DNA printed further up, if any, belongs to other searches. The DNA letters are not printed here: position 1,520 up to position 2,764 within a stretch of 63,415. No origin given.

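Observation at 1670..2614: Intact GGDEF diguanylate cyclase, with I-site, embedded among archaeal core genes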

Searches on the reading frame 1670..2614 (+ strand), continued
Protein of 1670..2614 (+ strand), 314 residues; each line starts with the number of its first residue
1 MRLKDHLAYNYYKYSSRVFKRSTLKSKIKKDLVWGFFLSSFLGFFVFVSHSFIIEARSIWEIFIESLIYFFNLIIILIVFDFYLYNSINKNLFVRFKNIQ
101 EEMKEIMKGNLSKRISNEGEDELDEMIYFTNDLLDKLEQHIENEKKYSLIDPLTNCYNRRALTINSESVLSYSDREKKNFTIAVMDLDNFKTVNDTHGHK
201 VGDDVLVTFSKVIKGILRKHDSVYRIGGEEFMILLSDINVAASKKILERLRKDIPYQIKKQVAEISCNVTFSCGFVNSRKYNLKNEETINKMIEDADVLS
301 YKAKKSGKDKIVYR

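Call 30: find_encoding_contigs(protein=P0246, flank=10000, max_places=2)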
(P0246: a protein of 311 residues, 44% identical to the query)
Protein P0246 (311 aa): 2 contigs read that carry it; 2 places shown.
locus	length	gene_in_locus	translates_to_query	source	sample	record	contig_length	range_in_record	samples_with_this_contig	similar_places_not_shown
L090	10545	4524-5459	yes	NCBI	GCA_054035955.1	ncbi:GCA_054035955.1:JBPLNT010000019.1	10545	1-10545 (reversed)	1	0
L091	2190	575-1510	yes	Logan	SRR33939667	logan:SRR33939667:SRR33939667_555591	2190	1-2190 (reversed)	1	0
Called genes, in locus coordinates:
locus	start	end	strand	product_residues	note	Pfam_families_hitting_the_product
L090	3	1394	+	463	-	?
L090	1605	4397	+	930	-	PF01326:PPDK_N, PF00391:PEP-utilizers, PF02896:PEP-utilizers_C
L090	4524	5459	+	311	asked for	PF00990:GGDEF, PF24898:GGDEF_GdpP (weak)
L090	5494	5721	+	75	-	-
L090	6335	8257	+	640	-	PF17214:KH_TffA, PF23023:Anti-Pycsar_Apyc1 (weak), PF00753:Lactamase_B, PF12706:Lactamase_B_2, PF16661:Lactamase_B_6, PF10996:Beta-Casp, PF07521:RMMBL (weak)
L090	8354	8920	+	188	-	PF04079:SMC_ScpB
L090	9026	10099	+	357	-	PF00091:Tubulin, PF12327:FtsZ_C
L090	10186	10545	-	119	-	?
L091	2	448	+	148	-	?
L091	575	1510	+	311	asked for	PF00990:GGDEF, PF24898:GGDEF_GdpP (weak)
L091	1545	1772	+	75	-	-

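Call 31: find_encoding_contigs(protein=P0250, flank=10000, max_places=2)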
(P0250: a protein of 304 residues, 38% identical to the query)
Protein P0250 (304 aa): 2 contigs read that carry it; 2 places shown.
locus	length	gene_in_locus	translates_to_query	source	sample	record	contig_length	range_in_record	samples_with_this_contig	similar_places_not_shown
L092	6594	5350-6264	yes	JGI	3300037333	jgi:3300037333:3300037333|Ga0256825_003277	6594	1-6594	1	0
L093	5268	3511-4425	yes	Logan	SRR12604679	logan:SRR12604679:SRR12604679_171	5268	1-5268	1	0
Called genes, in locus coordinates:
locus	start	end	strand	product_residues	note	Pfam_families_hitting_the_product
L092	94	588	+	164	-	PF01883:FeS_assembly_P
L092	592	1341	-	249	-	PF00149:Metallophos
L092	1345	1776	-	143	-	-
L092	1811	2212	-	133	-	-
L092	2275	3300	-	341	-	PF01189:Methyltr_RsmB-F, PF13847:Methyltransf_31 (weak)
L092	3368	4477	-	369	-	PF03463:eRF1_1, PF18854:baeRF_family10, PF03464:eRF1_2, PF18859:acVLRF1, PF03465:eRF1_3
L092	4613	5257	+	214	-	-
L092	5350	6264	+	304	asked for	PF00990:GGDEF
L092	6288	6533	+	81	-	-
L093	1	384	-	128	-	?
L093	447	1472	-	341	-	PF01189:Methyltr_RsmB-F, PF13847:Methyltransf_31 (weak)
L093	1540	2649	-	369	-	PF03463:eRF1_1, PF18854:baeRF_family10, PF03464:eRF1_2, PF18859:acVLRF1, PF03465:eRF1_3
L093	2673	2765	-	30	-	-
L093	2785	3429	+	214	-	-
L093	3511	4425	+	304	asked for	PF00990:GGDEF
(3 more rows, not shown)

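Call 32: find_encoding_contigs(protein=P0253, flank=10000, max_places=2)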
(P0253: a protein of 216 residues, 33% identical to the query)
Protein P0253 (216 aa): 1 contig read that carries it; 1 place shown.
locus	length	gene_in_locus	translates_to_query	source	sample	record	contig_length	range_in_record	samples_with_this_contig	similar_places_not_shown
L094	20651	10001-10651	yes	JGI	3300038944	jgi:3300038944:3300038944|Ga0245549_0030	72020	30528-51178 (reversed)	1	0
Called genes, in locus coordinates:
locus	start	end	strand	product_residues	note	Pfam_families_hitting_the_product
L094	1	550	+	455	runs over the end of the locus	PF04055:Radical_SAM, PF06969:HemN_C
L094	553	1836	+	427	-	PF13183:Fer4_8, PF13187:Fer4_9 (faint), PF14697:Fer4_21 (faint), PF12838:Fer4_7, PF13484:Fer4_16, PF13534:Fer4_17 (weak), PF02754:CCG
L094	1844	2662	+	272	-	PF01790:LGT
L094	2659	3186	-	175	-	PF09835:DUF2062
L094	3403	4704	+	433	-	PF04851:ResIII (weak), PF00270:DEAD, PF00271:Helicase_C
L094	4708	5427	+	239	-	PF00849:PseudoU_synth_2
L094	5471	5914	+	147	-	-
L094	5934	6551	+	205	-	PF25182:NonGDSL (weak), PF00657:Lipase_GDSL, PF13472:Lipase_GDSL_2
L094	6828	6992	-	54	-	-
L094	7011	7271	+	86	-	PF00166:Cpn10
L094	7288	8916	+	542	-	PF00118:Cpn60_TCP1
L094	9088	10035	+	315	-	-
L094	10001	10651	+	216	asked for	PF00990:GGDEF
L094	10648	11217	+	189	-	-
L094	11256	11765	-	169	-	PF00578:AhpC-TSA, PF08534:Redoxin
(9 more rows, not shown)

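Call 41: search_protein_representatives(alignment_id=A1)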
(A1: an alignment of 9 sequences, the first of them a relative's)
Query: 9 sequences, 306 profile positions. Proteins with E-value up to 0.001 (for the whole library): 539289; up to 1e-10: 424240; up to 1e-30: 11745. The best 150 are listed.
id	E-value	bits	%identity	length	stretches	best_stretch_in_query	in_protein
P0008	1.6e-131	454.6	-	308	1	1-306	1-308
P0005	1.6e-125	434.9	-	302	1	6-306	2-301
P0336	1.1e-108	379.6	-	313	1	2-304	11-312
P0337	1.6e-99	349.5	-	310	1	4-305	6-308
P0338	3.6e-97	341.8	-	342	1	9-304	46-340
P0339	5.7e-92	324.7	-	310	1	9-305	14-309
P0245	1.9e-89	316.4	-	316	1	9-306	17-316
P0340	1.1e-88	313.9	-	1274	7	142-304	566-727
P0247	2.9e-88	312.5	-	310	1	10-304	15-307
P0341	2.2e-85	303.1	-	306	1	9-304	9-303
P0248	4.7e-85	302.0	-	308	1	9-303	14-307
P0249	3.3e-82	292.6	-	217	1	91-304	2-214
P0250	1.8e-77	277.1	-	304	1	8-304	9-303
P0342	7.6e-74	265.2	-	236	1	74-304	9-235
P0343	1.4e-73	264.3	-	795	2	135-305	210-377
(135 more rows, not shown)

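Call 53: predict_structure(alignment_id=A3)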
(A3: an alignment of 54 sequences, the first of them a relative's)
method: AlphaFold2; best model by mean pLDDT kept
length: 314 residues; sequences in the alignment: 54
mean_pLDDT: 94.0   pTM: 0.74
mean pLDDT of the five models: 94.0, 93.0, 92.7, 92.3, 89.9
residues with pLDDT >= 90: 268; 70-90: 42; 50-70: 4; < 50: 0
segments of 3 or more residues with pLDDT < 50: none
pLDDT, mean of each block of 10 residues (from residue 1): 80 73 86 91 96 96 96 93 92 95 96 94 96 96 89 96 93 95 98 97 98 97 97 97 98 97 96 97 95 98 97 95
secondary structure, 60 per line:
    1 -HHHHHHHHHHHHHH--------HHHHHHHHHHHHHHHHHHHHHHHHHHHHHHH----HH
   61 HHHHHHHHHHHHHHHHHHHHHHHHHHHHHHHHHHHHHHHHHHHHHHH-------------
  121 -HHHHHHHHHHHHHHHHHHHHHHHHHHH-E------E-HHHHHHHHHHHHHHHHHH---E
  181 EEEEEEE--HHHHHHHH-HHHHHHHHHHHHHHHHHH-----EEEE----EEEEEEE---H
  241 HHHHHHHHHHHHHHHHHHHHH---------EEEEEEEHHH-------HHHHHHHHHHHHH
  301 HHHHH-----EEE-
elements in order: H2-15 H24-54 H59-107 H122-148 H159-176 E180-187 H190-197 H199-216 E222-225 E230-236 H240-261 E271-277 H288-305 E311-313

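Call 61: fold_search(model_id=the predicted structure, library=pdb)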
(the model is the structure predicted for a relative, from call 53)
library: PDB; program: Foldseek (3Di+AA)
matches with E <= 10: 1123; with E <= 0.001: 103
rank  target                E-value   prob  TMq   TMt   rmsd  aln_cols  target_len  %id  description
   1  7e6g_A                2.4e-16  1.00  0.53  0.63   9.0       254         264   27  Crystal structure of diguanylate cyclase SiaD in complex with its activator SiaC from Pseudomonas aeruginosa (released 2021-09-22)
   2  7e6g_B                2.1e-15  1.00  0.50  0.60  10.7       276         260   25  Crystal structure of diguanylate cyclase SiaD in complex with its activator SiaC from Pseudomonas aeruginosa (released 2021-09-22)
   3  6ttr_A                3.2e-15  1.00  0.55  0.88   2.7       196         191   23  Crystal Structure of the coiled coil and GGDEF domain of DgcB from Caulobacter crescentus in complex with c-di-GMP (released 2021-01-13)
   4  5llw_A                6.5e-15  1.00  0.50  0.24   4.3       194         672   31  Bacteriophytochrome activated diguanylyl cyclase from Idiomarina species A28L (released 2017-03-15)
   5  5llw_B                1.4e-14  1.00  0.50  0.24   3.8       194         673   30  Bacteriophytochrome activated diguanylyl cyclase from Idiomarina species A28L (released 2017-03-15)
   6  5llx_A                1.5e-14  1.00  0.50  0.25   3.7       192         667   31  Bacteriophytochrome activated diguanylyl cyclase from Idiomarina species A28L with GTP bound (released 2017-03-15)
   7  5llx_B                1.6e-14  1.00  0.50  0.25   3.1       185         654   32  Bacteriophytochrome activated diguanylyl cyclase from Idiomarina species A28L with GTP bound (released 2017-03-15)
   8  6et7_B                3.0e-14  1.00  0.51  0.26   2.9       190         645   32  Activated heterodimer of the bacteriophytochrome regulated diguanylyl cyclase variant - S505V A526V - from Idiomarina  (released 2018-06-13)
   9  2wb4_B                3.5e-14  1.00  0.49  0.36   4.3       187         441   28  activated diguanylate cyclase PleD in complex with c-di-GMP (released 2010-04-21)
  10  6ttr_B                6.0e-14  1.00  0.56  0.88   2.3       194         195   23  Crystal Structure of the coiled coil and GGDEF domain of DgcB from Caulobacter crescentus in complex with c-di-GMP (released 2021-01-13)
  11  4zmu_A                6.8e-14  1.00  0.49  0.46   8.1       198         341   26  Dcsbis, a diguanylate cyclase from Pseudomonas aeruginosa (released 2016-05-04)
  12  6zxb_A                7.6e-14  1.00  0.51  0.54   3.9       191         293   28  Diguanylate cyclase DgcR (I-site mutant) in native state (released 2021-03-31)
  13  6d9m                  8.1e-14  1.00  0.49  0.47   1.8       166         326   31  T4-Lysozyme fusion to Geobacter GGDEF (released 2019-04-10)
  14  4wxo_A                1.0e-13  1.00  0.48  0.80   4.6       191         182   27  SadC (300-487) from Pseudomonas aeruginosa PAO1 (released 2015-11-18)
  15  3ign                  1.3e-13  1.00  0.48  0.87   2.3       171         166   32  Crystal Structure of the GGDEF domain from Marinobacter aquaeolei diguanylate cyclase complexed with c-di-GMP - Northeas (released 2009-08-11)
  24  2v0n_A                3.3e-13  1.00  0.49  0.34   4.3       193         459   27  ACTIVATED RESPONSE REGULATOR PLED IN COMPLEX WITH C-DIGMP AND GTP- ALPHA-S (released 2007-08-21)
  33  2wb4_A                8.9e-13  1.00  0.48  0.33   4.5       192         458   27  activated diguanylate cyclase PleD in complex with c-di-GMP (released 2010-04-21)
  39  3i5b_B                1.9e-12  1.00  0.47  0.85   3.4       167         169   29  Crystal structure of the isolated GGDEF domain of WpsR from Pseudomonas aeruginosa (released 2009-08-18)
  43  6zxm_A                2.9e-12  1.00  0.47  0.50   6.3       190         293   28  Diguanylate cyclase DgcR in complex with c-di-GMP (released 2021-03-31)
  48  7a7e_A                4.6e-12  1.00  0.46  0.80   2.7       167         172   26  Structure of a delta-N mutant - E232start - of PA1120 (TpbB or YfiN) from Pseudomonas aeruginosa (PAO1) comprising onl (released 2021-07-07)
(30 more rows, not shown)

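Call 71: find_encoding_contigs(protein=P0008, flank=6000, max_places=2)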
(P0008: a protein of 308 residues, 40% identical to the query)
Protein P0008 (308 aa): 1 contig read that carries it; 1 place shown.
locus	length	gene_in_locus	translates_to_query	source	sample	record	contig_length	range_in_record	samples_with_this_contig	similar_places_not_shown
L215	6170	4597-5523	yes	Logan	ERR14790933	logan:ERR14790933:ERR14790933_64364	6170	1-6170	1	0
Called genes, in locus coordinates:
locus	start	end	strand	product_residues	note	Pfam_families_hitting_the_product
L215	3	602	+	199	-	?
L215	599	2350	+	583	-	PF12698:ABC2_membrane_3, PF01061:ABC2_membrane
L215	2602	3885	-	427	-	PF03952:Enolase_N, PF00113:Enolase_C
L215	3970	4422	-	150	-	-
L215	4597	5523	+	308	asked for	PF00990:GGDEF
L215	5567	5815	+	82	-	PF15749:MRNIP (weak)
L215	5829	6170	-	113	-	?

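Call 72: find_encoding_contigs(protein=P0244, flank=6000, max_places=2)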
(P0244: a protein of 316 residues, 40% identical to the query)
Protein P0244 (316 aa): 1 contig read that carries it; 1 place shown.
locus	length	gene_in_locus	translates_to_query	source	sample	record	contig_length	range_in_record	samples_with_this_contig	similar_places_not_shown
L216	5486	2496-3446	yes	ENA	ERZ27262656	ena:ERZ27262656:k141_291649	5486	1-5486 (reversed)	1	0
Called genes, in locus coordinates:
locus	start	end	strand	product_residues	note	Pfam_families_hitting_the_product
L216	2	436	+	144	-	?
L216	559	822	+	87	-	-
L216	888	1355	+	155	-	-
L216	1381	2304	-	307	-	-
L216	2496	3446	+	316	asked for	PF00990:GGDEF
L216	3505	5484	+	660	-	?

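Call 73: find_encoding_contigs(protein=P0001, flank=1000, max_places=3)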
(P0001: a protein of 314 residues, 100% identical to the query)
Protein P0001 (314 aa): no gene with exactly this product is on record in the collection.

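Call 76: search_protein_families(library=padloc, proteins=[window:1670-2614:+], max_evalue=0.01)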
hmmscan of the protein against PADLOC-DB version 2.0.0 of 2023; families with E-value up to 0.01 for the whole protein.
window:1670-2614:+ (314 aa): 0 families
